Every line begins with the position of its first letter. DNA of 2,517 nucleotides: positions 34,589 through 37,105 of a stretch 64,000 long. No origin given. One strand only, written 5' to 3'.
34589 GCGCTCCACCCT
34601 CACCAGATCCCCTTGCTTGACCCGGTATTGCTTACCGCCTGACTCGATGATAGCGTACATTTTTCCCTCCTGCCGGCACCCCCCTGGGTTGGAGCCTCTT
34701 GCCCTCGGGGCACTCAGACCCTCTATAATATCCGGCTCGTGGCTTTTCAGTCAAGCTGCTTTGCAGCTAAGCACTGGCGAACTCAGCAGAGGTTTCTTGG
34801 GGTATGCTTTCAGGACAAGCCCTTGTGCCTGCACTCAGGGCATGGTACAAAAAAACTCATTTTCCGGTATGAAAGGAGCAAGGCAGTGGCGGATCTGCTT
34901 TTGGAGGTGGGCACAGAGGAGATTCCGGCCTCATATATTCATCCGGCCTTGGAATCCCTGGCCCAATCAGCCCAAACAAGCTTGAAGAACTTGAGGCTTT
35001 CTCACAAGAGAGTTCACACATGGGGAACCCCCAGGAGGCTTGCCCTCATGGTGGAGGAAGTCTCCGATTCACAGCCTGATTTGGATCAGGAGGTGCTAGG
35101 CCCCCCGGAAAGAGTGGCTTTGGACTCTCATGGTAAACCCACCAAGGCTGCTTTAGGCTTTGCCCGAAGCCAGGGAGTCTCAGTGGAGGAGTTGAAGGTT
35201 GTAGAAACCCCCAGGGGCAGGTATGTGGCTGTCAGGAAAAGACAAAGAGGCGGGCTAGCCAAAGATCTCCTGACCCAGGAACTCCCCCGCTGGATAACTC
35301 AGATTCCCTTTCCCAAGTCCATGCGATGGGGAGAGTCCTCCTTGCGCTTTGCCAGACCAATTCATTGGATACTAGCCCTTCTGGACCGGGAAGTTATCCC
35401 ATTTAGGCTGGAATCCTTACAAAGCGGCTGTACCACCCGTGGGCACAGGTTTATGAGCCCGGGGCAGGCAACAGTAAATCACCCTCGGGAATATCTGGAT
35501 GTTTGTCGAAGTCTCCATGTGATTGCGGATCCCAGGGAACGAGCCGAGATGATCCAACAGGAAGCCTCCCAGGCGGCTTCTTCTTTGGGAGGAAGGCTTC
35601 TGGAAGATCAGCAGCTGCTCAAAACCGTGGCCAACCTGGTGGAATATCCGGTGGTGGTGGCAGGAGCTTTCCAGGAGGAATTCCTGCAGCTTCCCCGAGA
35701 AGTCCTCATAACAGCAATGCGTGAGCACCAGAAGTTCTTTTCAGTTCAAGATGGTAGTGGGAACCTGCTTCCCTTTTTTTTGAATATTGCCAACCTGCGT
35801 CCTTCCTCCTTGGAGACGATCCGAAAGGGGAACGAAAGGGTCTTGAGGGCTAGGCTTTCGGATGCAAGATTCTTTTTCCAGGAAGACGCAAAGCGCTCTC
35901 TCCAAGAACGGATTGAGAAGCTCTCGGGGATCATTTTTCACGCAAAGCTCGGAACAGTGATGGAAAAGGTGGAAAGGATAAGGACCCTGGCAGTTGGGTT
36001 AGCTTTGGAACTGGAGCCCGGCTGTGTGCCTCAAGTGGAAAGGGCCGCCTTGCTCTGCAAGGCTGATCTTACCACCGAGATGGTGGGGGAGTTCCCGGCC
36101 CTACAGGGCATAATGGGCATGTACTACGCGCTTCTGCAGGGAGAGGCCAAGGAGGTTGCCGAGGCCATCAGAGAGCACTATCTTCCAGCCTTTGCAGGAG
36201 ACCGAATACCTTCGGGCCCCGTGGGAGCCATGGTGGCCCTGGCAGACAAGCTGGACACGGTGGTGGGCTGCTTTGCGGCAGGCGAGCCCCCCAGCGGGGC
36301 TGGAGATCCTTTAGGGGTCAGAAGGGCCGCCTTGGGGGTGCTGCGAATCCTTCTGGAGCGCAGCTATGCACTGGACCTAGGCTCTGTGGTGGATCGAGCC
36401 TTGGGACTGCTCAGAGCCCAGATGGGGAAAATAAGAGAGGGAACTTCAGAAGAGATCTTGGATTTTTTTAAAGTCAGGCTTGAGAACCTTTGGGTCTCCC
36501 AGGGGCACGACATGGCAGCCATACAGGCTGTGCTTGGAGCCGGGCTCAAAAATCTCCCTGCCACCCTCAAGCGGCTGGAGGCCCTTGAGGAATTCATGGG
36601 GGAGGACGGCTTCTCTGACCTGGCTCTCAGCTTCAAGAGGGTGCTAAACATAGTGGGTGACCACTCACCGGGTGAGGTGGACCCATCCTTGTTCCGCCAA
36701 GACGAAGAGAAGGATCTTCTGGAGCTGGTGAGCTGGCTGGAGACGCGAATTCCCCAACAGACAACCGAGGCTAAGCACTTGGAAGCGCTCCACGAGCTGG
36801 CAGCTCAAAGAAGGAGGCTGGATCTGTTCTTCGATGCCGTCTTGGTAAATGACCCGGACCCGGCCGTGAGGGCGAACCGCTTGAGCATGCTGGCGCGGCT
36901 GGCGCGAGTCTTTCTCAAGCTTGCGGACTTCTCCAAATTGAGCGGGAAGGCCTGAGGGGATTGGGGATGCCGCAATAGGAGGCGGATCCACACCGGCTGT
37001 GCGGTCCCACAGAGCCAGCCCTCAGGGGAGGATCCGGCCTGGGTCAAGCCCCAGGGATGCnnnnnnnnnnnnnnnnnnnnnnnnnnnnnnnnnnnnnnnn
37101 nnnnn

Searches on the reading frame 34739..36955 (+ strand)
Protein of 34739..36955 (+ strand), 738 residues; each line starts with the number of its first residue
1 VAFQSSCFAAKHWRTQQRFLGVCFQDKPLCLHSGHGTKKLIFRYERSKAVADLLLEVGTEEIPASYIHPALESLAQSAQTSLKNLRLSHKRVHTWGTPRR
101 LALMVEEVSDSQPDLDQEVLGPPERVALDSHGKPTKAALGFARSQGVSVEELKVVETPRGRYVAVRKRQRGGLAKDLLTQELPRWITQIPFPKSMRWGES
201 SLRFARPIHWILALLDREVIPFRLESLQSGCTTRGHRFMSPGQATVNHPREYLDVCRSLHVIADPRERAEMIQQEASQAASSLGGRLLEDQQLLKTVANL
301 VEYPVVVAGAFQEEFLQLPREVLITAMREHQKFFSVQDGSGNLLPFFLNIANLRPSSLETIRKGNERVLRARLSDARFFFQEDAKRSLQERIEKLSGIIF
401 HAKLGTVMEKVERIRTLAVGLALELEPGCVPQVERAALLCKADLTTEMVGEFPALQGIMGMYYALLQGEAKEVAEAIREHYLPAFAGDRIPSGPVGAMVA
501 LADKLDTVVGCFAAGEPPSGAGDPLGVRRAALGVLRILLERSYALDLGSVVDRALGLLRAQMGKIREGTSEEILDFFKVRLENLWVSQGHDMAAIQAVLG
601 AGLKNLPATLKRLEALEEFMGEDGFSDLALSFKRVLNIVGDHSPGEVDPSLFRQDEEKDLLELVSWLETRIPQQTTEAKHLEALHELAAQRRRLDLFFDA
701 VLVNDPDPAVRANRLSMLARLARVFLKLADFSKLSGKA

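Call 7: search_protein_families(library=pfam, proteins=[window:34739-36955:+])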
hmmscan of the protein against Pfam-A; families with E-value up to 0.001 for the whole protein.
window:34739-36955:+ (738 aa): 1 family
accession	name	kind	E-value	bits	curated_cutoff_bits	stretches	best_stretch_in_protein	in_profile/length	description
PF02092.22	tRNA_synt_2f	-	1.8e-207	691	29.2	1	53-599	1-535/536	Glycyl-tRNA synthetase beta subunit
